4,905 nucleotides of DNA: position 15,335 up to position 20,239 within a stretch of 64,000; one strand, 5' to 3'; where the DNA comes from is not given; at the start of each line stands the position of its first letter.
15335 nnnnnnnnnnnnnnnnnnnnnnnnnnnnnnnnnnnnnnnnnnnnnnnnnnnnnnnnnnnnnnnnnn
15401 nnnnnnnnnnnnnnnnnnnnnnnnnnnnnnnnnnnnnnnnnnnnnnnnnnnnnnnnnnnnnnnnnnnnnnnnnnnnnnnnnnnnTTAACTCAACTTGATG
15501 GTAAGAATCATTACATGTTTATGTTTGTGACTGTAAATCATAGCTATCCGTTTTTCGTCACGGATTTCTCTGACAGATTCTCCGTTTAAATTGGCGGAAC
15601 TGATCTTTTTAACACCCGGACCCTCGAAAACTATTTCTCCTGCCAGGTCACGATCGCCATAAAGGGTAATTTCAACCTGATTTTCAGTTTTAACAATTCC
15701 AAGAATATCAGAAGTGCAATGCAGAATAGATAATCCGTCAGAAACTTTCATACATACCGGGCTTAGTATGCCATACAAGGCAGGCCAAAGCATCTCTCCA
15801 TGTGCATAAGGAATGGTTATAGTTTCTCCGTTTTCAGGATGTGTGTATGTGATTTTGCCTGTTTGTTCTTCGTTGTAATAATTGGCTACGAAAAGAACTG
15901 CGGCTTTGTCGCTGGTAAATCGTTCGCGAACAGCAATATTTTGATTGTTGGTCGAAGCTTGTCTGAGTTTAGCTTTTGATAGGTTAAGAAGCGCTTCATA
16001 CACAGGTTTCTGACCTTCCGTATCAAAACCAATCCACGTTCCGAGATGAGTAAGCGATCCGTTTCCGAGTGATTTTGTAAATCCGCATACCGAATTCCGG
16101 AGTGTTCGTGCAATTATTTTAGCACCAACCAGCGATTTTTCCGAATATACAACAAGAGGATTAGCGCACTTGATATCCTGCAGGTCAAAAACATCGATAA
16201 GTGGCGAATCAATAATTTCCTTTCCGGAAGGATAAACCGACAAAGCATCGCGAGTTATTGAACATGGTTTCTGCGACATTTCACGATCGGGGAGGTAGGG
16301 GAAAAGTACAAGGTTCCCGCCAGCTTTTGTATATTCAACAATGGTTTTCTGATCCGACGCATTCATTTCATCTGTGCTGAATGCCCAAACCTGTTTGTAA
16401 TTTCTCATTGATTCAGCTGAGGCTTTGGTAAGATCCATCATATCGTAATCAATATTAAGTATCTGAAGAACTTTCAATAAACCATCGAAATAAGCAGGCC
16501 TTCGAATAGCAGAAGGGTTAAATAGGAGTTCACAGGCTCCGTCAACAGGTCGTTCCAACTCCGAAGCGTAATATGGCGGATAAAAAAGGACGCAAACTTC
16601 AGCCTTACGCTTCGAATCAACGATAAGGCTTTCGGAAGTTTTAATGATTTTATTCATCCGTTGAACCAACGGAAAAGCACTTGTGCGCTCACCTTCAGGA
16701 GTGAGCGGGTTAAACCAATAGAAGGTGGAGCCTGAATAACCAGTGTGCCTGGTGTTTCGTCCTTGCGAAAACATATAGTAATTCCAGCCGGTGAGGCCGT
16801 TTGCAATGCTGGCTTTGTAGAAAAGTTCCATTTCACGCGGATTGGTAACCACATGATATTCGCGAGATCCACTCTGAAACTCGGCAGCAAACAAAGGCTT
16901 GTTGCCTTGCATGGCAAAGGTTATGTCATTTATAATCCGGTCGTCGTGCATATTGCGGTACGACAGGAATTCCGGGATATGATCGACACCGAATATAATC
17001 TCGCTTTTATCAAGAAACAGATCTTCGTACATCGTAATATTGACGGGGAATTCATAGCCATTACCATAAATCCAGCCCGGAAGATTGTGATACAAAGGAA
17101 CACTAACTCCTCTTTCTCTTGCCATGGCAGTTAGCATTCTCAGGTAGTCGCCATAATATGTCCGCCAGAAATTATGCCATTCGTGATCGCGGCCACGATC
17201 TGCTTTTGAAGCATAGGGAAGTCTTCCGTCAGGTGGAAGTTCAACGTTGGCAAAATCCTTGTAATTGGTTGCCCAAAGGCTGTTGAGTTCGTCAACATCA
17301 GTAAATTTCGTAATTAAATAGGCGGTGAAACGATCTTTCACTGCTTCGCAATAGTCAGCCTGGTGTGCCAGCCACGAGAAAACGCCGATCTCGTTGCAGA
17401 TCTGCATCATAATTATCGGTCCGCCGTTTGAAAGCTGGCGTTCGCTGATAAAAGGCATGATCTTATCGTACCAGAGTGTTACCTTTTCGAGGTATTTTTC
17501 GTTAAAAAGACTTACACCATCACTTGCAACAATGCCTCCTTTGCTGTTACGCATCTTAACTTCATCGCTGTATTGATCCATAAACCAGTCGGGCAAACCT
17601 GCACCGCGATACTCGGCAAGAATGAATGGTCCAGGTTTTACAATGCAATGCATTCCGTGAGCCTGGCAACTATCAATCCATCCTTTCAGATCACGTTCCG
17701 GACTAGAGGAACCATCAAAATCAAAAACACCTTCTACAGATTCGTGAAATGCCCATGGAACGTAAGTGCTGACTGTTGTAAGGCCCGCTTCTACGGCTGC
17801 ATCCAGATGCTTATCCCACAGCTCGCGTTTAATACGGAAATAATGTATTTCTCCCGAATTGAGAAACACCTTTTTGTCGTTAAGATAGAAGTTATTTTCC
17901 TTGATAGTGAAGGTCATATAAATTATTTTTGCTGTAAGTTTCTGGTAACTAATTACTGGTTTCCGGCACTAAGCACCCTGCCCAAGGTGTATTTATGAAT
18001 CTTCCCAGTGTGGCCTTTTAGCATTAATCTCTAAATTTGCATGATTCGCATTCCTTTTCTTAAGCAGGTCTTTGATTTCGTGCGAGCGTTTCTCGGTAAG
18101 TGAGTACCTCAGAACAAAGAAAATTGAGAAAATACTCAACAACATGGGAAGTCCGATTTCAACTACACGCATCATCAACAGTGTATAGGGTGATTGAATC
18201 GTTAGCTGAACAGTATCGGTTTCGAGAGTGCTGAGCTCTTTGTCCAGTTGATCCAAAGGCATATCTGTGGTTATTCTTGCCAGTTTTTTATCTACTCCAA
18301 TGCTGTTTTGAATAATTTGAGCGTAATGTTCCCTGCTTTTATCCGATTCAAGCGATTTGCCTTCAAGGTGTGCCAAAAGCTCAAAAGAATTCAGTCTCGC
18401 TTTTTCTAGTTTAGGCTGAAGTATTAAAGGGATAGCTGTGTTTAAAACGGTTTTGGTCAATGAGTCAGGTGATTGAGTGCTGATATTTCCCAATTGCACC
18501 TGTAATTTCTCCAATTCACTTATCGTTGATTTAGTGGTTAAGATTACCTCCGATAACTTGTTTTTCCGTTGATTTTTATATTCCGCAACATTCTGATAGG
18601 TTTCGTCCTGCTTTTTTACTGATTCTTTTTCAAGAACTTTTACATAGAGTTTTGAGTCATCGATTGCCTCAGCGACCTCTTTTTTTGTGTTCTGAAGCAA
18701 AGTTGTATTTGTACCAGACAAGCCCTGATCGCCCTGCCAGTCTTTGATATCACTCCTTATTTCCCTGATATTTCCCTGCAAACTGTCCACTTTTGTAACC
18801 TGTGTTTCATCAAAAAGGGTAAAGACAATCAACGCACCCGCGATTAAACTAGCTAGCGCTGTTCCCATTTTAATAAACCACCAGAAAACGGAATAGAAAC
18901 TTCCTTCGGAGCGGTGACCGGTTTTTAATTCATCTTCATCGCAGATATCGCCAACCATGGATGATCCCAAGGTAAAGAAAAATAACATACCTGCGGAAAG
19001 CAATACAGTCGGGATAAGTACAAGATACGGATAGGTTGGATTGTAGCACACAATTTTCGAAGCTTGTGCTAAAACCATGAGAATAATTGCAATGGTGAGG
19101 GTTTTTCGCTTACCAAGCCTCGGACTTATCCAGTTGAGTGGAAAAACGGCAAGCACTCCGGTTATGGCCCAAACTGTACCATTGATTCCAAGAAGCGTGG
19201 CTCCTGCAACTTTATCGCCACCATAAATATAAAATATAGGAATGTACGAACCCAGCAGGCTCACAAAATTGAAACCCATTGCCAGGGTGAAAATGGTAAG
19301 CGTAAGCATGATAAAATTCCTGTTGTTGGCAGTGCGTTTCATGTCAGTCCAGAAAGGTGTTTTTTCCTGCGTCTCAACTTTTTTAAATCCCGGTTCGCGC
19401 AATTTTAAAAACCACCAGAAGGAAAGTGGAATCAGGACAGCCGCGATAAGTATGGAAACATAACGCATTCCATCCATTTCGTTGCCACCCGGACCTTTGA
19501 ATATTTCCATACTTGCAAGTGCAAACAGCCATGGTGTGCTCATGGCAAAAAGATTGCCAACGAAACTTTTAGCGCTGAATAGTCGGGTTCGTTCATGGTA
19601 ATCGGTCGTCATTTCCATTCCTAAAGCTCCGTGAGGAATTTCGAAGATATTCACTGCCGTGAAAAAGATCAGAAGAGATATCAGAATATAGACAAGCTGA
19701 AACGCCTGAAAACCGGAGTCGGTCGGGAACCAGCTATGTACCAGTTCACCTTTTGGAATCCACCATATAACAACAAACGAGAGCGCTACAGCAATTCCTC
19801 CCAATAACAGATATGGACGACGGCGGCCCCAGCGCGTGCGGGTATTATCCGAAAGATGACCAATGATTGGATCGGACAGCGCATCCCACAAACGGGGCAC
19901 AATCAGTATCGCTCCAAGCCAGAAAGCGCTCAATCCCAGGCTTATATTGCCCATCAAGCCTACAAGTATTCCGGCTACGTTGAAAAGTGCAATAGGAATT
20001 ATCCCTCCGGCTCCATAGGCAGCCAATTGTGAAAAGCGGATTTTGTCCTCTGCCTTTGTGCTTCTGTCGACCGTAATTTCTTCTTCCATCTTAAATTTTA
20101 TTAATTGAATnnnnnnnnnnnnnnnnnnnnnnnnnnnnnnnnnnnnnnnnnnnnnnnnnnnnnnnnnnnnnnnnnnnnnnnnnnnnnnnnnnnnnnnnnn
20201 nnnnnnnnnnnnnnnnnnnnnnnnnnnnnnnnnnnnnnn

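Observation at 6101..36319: Thirteen-gene PUL predicted to target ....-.,2-glucan, joining a Sus-type surface/periplasmic GH144 system to a cytoplasmic GH94 phosphorylase + GH35 branch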

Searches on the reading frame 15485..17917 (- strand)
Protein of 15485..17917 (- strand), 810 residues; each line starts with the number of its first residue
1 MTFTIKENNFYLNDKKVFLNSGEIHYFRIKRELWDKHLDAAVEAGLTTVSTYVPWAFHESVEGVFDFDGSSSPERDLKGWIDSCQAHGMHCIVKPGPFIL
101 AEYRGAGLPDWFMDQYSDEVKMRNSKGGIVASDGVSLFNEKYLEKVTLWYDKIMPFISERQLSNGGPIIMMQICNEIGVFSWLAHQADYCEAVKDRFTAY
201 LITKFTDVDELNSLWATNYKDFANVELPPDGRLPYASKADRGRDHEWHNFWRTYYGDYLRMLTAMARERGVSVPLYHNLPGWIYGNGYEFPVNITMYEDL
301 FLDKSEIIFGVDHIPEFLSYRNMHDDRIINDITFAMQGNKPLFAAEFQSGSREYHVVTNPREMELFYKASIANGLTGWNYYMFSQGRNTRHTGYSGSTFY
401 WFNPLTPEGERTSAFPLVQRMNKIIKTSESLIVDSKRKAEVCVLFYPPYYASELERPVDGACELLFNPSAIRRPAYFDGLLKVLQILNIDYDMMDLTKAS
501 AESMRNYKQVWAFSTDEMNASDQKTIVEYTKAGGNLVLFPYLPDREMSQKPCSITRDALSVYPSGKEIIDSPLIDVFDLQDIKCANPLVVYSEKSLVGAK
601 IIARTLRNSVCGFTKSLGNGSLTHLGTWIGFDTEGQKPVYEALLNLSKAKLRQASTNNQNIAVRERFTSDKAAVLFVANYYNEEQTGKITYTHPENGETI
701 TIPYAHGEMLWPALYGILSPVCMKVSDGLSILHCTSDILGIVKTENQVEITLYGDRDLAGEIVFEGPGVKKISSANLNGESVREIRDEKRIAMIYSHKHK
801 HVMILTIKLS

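Call 3: search_protein_families(library=pfam, proteins=[window:15485-17917:-], max_evalue=0.001)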
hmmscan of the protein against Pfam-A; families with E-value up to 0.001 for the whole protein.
window:15485-17917:- (810 aa): 4 families
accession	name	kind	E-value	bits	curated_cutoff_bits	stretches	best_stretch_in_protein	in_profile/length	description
PF01301.25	Glyco_hydro_35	-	1.3e-44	153.5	27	1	10-209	2-179/319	Glycosyl hydrolases family 35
PF22369.2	GLMA_2nd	-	1.7e-26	93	27.7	1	470-593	12-134/138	GLMA-like, second domain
PF02449.21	Glyco_hydro_42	-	2.2e-25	90.2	21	1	28-388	6-342/376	Beta-galactosidase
PF10435.15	BetaGal_dom2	-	0.00016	22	25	1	653-800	12-155/180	Beta-galactosidase, domain 2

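Call 13: search_solved_structures(query=window:15485-17917:-, max_evalue=0.00001, show_alignments=1)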
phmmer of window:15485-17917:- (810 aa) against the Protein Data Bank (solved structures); distinct sequences matched with E-value up to 0.00001: 27.
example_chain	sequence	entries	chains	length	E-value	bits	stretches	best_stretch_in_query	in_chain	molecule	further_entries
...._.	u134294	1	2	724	1.1e-154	519.9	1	7-687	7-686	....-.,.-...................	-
7vkx_A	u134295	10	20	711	1.2e-154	519.8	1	7-687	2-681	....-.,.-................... | Beta-galactosidase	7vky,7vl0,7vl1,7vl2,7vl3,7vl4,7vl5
7x87_A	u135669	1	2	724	2.5e-154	518.7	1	7-687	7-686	Beta-galactosidase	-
7vkz_A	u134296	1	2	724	9.2e-154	516.8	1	7-687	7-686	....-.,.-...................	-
5gsl_A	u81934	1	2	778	4.6e-64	220.1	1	10-692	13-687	778aa long hypothetical beta-galactosidase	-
6jow_A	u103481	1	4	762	3.6e-63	217.2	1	19-693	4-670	Beta-galactosidase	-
5gsm_A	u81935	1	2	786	7.7e-57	196.3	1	10-627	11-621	Exo-beta-D-glucosaminidase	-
8oug_A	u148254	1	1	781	4.1e-54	187.3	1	11-629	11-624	Beta-galactosidase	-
4e8c_A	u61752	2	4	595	1.5e-25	92.8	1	4-181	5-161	Glycosyl hydrolase, family 35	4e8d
4mad_A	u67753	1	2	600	1.5e-25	92.7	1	7-182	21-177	Beta-galactosidase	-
3d3a_A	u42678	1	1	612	1.7e-25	92.6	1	2-219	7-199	Beta-galactosidase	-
6eon_A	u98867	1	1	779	1.4e-24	89.6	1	2-219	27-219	Beta-galactosidase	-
8h25_A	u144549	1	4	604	4.8e-23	84.5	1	2-181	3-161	Beta-galactosidase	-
7kdv_A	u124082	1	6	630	1.8e-22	82.6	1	11-201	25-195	Beta-galactosidase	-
3wf3_A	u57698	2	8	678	2.5e-20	75.5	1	10-201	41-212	Beta-galactosidase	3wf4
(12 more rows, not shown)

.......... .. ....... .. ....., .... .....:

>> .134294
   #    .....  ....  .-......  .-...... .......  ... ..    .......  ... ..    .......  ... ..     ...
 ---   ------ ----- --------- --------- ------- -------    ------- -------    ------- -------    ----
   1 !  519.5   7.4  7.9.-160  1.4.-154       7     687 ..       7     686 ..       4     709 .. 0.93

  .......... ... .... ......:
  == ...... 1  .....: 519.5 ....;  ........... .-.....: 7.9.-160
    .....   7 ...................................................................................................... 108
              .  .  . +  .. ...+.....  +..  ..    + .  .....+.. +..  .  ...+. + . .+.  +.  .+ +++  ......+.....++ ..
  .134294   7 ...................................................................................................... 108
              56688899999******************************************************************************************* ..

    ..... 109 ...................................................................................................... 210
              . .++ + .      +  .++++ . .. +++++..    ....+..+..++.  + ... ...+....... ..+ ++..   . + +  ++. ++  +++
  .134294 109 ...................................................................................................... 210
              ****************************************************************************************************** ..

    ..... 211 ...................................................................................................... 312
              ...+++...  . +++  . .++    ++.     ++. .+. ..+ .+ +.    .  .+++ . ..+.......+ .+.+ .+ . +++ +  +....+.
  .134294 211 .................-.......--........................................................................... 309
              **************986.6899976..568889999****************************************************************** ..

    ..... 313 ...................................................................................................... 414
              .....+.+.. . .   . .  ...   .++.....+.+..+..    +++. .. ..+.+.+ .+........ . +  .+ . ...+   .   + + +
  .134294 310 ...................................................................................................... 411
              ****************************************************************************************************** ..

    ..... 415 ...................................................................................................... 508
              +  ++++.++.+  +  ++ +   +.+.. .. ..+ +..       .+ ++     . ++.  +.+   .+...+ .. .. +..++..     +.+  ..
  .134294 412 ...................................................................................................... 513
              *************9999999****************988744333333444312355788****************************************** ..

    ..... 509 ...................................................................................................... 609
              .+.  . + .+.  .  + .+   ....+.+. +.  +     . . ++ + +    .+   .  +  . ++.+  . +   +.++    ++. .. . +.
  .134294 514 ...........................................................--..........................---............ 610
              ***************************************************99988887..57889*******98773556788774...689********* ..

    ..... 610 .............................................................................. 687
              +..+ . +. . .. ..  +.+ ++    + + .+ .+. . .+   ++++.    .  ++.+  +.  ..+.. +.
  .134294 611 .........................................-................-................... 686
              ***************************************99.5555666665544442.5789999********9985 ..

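Call 18: search_protein_families(library=ncbifam, proteins=[window:15485-17917:-], max_evalue=0.01)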
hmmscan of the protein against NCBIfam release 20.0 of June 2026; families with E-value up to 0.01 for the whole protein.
window:15485-17917:- (810 aa): 2 families
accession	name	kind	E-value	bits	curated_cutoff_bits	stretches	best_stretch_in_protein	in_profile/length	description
NF041127.1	exo_beta_glucsam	equivalog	9.7e-69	232.3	1500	1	7-695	7-686/782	exo-beta-D-glucosaminidase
NF051902.1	GH35_fam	subfamily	3.8e-07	29.2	500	1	9-218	11-216/510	GH35 family beta-galactosidase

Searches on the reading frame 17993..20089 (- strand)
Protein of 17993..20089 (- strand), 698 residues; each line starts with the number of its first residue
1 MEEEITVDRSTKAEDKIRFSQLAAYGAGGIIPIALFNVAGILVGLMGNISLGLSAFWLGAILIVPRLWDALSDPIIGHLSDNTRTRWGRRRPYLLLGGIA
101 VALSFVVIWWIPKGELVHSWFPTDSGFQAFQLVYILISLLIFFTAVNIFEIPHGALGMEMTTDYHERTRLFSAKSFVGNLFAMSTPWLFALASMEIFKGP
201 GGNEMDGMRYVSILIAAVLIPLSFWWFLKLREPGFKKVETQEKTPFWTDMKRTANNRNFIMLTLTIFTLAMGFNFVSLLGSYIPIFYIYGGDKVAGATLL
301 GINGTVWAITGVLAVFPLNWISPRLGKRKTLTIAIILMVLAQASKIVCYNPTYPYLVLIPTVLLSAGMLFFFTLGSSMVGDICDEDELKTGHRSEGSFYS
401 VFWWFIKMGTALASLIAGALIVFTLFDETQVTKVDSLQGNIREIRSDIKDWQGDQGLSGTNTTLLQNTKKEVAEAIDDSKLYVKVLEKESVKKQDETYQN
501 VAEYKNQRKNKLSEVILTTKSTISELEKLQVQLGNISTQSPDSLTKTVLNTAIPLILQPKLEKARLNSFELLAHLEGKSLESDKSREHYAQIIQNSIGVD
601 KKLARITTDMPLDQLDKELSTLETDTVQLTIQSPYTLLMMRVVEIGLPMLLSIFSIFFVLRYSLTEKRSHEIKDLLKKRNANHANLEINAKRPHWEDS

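Call 3: search_protein_families(library=pfam, proteins=[window:17993-20089:-], max_evalue=0.001)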
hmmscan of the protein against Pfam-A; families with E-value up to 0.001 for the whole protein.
window:17993-20089:- (698 aa): 3 families
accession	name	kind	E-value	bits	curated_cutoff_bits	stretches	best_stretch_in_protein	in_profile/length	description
PF13347.12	MFS_2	-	7.5e-67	226.2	27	1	49-434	26-394/427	MFS/sugar transport protein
PF07690.21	MFS_1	-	1.1e-14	54.5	33.4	1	48-387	24-327/347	Major Facilitator Superfamily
PF12832.13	MFS_1_like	-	2.3e-06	27.4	25.2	1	50-421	28-362/373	MFS_1 like family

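Call 18: search_protein_families(library=ncbifam, proteins=[window:17993-20089:-], max_evalue=0.01)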
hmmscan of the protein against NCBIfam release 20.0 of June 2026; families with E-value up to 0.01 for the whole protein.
window:17993-20089:- (698 aa): 6 families
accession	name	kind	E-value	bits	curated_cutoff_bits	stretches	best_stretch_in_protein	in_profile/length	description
TIGR00792.1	gph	subfamily_domain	5.4e-47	160.4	231.35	1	51-432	30-389/437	glycoside-pentoside-hexuronide (GPH):cation symporter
NF007749.0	PRK10429.1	equivalog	7.7e-31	107.4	456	1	25-422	11-392/473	melibiose:sodium transporter MelB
NF007353.0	PRK09848.1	equivalog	2.2e-27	96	528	1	22-431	10-396/457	glucuronide transporter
NF007237.0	PRK09669.1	subfamily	2.1e-26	92.6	610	1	24-427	13-392/461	putative symporter YagG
NF008526.0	PRK11462.1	equivalog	2e-11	43.3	836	1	25-430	14-394/460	glycoside-pentoside-hexuronide family transporter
TIGR01301.1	GPH_sucrose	subfamily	9.1e-09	34.7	511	1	51-177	34-157/476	sucrose/proton symporter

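Call 19: search_protein_families(library=pfam, proteins=[window:17993-20089:-], max_evalue=10)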
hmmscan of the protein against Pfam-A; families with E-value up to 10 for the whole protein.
window:17993-20089:- (698 aa): 6 families
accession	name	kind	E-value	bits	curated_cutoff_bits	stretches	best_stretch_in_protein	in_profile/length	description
PF13347.12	MFS_2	-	7.5e-67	226.2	27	1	49-434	26-394/427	MFS/sugar transport protein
PF07690.21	MFS_1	-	1.1e-14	54.5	33.4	1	48-387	24-327/347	Major Facilitator Superfamily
PF12832.13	MFS_1_like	-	2.3e-06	27.4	25.2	1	50-421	28-362/373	MFS_1 like family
PF19261.4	DUF5904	-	0.064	13.7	25.7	1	593-671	24-100/133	Domain of unknown function (DUF5904)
PF03209.21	PUCC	-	0.069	12.6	21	1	57-277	15-227/401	PUCC protein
PF03092.22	BT1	-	0.091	11.9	22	2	387-421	113-148/432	BT1 family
